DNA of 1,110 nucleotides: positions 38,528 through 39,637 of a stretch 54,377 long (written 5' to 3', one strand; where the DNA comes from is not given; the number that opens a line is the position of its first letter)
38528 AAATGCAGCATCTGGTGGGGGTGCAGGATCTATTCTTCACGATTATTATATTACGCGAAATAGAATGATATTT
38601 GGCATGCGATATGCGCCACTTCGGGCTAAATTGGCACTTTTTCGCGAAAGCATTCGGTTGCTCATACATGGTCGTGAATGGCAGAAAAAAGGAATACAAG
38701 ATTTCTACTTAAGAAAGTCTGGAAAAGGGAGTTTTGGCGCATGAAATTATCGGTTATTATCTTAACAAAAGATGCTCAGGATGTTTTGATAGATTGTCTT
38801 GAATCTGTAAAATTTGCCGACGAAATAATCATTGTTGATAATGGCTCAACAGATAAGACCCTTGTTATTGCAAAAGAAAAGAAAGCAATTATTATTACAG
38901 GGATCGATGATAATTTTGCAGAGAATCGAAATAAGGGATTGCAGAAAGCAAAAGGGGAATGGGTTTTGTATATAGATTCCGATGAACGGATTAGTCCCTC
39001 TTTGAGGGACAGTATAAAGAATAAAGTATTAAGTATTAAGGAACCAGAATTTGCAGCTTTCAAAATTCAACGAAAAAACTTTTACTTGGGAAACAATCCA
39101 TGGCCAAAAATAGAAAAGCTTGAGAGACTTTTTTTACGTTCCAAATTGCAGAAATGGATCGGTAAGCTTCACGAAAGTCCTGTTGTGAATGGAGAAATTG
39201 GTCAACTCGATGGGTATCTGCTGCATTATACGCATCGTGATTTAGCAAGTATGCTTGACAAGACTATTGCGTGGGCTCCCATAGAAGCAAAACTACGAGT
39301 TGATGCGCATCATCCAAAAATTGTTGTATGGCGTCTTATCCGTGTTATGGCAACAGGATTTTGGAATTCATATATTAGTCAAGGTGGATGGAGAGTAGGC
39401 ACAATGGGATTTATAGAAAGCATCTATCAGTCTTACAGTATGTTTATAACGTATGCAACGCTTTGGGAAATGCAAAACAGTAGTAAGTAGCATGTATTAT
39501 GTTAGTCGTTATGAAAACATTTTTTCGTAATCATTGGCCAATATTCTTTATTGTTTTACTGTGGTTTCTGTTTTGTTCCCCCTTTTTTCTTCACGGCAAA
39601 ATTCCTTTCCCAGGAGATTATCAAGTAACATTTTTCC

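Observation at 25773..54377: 28.6-kb glycosylation super-locus: 11 GT-C-like membrane enzymes from four families interleaved with 8 cytoplasmic GTs and a flippase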

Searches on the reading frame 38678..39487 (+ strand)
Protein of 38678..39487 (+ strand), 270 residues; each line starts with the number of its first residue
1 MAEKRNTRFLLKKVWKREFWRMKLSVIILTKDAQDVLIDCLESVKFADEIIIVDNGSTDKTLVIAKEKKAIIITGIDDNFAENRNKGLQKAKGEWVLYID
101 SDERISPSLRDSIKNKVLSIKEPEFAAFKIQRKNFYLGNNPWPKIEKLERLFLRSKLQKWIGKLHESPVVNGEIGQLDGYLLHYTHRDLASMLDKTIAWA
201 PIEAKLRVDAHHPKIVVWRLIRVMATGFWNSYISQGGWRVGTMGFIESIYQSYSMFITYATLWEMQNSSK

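Call 5: search_protein_families(library=pfam, proteins=[window:38678-39487:+], max_evalue=0.01)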
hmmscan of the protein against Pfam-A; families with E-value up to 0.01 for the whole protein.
window:38678-39487:+ (270 aa): 3 families
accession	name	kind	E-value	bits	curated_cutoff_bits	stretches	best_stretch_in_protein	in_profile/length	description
PF00535.33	Glycos_transf_2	-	1.3e-19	71.2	23.3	1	25-152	1-137/168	Glycosyl transferase family 2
PF13704.12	Glyco_tranf_2_4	-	6.7e-06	27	27.5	1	47-103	19-82/98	Glycosyl transferase family 2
PF10111.15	Glyco_tranf_2_2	-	2.6e-05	24.3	27.3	1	47-109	29-98/276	Glycosyltransferase like family 2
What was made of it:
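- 38678..39490 (+): GT2, a paralogue of 36844. The start is probably the ATG at 38741. Core gene. Glycos_transf_2 E 1.3e-19 (call 5).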

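Call 28: search_protein_families(library=ncbifam, proteins=[window:38678-39487:+], max_evalue=0.00001)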
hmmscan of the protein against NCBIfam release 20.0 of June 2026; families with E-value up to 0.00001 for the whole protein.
window:38678-39487:+ (270 aa): 7 families
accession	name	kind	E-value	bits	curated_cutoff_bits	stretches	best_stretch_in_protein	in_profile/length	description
TIGR04283.1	glyco_like_mftF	equivalog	1.1e-11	44.8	182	1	24-131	1-110/221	TIGR04283 family arsenosugar biosynthesis glycosyltransferase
NF007482.0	PRK10073.1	equivalog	1.8e-10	40.4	423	1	22-110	6-103/334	glycosyltransferase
TIGR04195.1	S_glycosyl_SunS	equivalog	5.8e-08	32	350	1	28-113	63-151/421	SunS family peptide S-glycosyltransferase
NF041875.1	EPS_EpsD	equivalog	1.4e-07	31.2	370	1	24-109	1-96/325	exopolysaccharide biosynthesis glycosyltransferase EpsD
TIGR03965.1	mycofact_glyco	equivalog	1.6e-07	30.6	280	1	23-105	75-167/467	mycofactocin biosynthesis glycosyltransferase MftF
NF047683.1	TeichurnBiosyTuaG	equivalog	8.9e-07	28.8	400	1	23-107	7-101/252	teichuronic acid biosynthesis protein TuaG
NF050050.1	ProtGlycPglI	equivalog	8.7e-06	25.3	500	0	23-107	3-98/306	GalNAc(5)-diNAcBac-PP-undecaprenol beta-1,3-glucosyltransferase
